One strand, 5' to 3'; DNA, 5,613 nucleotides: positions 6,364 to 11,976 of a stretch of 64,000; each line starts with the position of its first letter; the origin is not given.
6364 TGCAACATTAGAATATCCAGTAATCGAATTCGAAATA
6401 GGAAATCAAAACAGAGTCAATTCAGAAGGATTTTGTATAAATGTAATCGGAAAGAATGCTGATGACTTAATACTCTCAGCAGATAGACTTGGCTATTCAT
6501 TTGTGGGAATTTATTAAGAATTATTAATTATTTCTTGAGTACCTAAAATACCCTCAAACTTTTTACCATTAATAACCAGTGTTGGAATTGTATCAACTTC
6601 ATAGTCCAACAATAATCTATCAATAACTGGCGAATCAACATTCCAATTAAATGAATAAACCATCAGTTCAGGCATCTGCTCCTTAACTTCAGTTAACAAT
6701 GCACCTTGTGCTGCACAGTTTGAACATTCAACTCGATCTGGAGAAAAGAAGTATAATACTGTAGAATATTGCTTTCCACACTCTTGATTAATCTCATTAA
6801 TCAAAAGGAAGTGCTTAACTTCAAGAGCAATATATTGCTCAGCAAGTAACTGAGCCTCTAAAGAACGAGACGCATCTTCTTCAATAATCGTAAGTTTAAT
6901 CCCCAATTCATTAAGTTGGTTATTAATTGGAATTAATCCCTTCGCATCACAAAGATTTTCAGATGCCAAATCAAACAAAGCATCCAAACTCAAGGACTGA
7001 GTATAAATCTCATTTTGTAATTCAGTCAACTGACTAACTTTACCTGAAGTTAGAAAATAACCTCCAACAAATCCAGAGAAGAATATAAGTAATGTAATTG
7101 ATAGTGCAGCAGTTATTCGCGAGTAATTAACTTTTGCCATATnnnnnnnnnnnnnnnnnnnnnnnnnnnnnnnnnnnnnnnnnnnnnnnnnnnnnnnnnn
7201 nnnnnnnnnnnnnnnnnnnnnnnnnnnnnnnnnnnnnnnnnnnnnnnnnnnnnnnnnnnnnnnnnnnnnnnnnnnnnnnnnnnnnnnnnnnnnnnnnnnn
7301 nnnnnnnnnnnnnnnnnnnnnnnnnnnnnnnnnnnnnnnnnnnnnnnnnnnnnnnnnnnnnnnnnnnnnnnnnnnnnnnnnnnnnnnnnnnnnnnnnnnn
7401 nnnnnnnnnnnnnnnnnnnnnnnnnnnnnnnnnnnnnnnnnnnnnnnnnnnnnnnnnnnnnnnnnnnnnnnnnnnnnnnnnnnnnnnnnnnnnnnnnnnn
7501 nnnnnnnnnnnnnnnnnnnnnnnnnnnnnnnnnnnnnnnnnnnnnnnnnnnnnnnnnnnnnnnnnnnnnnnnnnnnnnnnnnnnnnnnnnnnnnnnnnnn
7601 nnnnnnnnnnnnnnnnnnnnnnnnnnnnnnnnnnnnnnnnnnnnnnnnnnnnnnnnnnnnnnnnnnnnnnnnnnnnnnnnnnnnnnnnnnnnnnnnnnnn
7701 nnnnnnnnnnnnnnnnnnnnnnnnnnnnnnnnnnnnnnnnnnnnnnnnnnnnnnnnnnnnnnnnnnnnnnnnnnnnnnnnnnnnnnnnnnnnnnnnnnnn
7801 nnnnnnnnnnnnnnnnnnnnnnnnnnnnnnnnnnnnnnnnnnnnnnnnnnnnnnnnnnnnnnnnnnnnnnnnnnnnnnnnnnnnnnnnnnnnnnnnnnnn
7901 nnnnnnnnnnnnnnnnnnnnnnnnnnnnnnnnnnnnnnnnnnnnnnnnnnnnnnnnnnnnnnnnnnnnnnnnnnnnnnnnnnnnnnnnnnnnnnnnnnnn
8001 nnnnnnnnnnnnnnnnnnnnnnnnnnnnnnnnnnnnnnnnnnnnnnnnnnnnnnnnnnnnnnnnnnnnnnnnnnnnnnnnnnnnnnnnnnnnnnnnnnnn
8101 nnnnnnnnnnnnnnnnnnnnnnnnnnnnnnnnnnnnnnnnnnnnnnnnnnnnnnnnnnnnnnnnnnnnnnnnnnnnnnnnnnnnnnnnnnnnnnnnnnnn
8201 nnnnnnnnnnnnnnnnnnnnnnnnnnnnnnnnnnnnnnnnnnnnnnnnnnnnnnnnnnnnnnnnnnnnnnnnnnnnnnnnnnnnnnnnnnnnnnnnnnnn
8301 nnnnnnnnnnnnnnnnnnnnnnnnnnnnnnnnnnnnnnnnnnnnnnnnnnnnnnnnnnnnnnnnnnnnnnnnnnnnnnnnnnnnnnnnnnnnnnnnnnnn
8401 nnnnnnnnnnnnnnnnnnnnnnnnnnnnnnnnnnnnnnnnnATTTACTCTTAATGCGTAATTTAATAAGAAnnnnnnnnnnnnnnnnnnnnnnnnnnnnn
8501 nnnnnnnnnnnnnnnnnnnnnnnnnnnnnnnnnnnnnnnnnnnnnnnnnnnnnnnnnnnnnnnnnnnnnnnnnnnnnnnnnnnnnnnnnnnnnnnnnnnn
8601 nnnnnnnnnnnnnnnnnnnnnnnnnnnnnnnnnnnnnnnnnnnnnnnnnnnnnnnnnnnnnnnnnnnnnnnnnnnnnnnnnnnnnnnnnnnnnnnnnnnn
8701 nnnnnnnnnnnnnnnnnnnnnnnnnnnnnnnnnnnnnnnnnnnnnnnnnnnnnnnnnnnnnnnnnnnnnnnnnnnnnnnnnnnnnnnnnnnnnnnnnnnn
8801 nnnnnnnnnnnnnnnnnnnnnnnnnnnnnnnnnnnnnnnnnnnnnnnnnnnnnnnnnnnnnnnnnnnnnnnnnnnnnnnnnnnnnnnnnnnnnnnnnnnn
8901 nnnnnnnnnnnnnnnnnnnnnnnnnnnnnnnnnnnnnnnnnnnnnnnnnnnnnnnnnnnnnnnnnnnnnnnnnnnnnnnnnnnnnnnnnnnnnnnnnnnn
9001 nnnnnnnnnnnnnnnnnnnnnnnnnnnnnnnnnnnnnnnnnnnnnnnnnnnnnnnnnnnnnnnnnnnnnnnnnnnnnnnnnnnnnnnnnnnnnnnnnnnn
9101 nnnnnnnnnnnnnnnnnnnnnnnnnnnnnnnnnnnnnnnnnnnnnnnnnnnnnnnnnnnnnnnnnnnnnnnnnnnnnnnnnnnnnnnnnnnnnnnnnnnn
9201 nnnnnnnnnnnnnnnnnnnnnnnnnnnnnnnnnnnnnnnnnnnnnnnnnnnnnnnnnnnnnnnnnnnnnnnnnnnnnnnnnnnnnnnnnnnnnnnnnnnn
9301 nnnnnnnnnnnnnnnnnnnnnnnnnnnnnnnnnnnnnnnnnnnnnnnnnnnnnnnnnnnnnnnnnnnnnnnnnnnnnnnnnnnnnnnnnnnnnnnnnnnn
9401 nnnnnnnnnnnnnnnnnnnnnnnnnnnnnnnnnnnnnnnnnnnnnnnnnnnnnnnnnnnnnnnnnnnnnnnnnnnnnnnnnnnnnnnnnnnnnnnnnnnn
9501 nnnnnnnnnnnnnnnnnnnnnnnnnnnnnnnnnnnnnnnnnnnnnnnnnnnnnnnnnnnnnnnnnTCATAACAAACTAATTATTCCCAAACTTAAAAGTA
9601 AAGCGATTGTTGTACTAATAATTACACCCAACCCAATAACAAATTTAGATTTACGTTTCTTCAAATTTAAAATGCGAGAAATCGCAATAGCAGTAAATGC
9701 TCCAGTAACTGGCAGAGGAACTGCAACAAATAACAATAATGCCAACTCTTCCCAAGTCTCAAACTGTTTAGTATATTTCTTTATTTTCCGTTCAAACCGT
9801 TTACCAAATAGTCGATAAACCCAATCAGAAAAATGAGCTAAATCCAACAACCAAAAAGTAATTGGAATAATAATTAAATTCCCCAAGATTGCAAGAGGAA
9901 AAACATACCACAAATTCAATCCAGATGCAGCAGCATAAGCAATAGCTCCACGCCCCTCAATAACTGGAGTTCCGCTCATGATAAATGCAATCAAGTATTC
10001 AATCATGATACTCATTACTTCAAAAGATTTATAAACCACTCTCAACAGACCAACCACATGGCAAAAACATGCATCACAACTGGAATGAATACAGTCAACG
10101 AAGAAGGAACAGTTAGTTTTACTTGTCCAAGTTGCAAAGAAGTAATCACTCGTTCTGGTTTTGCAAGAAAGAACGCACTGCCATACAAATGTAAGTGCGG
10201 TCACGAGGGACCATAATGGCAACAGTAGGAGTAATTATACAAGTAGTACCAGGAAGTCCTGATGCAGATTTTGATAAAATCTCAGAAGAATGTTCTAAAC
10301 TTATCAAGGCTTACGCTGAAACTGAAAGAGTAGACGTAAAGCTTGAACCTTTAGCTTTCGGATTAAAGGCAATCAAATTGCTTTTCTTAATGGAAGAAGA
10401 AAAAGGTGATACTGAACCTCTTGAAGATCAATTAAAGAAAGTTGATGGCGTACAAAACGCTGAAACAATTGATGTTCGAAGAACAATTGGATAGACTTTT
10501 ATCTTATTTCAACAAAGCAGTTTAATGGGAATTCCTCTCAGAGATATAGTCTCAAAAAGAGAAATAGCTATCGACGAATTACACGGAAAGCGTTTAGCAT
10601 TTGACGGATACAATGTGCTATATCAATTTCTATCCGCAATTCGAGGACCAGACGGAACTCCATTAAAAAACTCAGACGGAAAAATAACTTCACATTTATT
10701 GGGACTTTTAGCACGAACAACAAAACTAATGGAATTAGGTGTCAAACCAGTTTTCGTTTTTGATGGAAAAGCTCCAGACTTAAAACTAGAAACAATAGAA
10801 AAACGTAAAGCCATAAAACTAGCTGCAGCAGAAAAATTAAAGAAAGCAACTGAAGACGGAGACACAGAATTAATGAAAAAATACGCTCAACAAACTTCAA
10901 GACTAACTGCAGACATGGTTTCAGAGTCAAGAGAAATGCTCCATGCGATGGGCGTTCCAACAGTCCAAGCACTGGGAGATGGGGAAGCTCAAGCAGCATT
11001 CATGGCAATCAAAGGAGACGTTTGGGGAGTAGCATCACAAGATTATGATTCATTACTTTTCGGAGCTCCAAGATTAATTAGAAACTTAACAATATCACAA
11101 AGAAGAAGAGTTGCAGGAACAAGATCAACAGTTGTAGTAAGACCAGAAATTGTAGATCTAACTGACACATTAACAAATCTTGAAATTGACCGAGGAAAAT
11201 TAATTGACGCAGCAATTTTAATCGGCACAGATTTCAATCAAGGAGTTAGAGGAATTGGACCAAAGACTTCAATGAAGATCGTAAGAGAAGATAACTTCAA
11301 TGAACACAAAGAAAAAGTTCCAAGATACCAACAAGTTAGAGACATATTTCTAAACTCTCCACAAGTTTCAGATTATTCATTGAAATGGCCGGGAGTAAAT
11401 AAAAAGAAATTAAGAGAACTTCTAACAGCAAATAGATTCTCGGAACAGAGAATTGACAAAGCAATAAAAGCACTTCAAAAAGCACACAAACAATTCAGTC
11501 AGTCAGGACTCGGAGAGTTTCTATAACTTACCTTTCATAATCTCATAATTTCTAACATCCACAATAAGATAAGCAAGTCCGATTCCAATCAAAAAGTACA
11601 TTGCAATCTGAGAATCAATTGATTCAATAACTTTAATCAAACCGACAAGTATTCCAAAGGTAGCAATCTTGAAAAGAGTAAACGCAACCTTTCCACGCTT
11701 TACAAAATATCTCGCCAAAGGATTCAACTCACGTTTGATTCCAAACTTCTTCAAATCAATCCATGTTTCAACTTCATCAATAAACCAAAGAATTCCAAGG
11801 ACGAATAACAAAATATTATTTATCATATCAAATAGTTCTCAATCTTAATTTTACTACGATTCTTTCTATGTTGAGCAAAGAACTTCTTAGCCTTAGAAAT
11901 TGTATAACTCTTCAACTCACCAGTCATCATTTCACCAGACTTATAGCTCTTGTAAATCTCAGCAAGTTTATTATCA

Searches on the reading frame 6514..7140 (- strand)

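Call 8: search_protein_families(library=pfam, proteins=[window:6514-7140:-], max_evalue=0.1)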
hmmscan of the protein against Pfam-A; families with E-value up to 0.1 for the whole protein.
window:6514-7140:- (208 aa): 1 family
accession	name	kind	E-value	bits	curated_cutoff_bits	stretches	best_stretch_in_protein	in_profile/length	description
PF13192.12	Thioredoxin_3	-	0.0035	17.8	24.8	1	138-200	9-67/76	Thioredoxin domain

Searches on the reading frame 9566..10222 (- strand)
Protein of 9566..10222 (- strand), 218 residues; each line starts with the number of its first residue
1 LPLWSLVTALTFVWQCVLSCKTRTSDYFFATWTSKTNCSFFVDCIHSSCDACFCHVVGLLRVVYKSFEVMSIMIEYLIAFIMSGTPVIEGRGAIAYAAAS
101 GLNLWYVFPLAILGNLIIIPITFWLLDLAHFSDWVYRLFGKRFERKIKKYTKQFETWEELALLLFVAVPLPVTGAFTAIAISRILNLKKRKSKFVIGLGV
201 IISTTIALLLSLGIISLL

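Call 8: search_protein_families(library=pfam, proteins=[window:9566-10222:-], max_evalue=0.1)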
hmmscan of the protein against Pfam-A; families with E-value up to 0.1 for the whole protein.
window:9566-10222:- (218 aa): 2 families
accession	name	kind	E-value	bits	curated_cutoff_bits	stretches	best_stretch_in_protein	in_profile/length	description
PF06695.16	Sm_multidrug_ex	-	5.3e-26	92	30.7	1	89-206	1-121/121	Putative small multi-drug export protein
PF09335.16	VTT_dom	-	0.0003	21.7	33.9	1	97-202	8-112/123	VTT domain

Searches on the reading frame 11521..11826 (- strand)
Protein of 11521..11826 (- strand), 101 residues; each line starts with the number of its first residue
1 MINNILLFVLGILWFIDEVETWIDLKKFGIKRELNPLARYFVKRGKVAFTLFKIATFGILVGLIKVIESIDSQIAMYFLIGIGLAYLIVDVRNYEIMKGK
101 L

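Call 8: search_protein_families(library=pfam, proteins=[window:11521-11826:-], max_evalue=0.1)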
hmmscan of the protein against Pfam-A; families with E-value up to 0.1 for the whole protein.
window:11521-11826:- (101 aa): 2 families
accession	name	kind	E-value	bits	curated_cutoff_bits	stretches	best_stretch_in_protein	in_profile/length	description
PF18902.5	DUF5658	-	3e-08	34.8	25.2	1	12-90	2-78/82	Domain of unknown function (DUF5658)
PF12089.13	DUF3566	-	0.035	14.9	22.2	1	6-67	23-89/118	Transmembrane domain of unknown function (DUF3566)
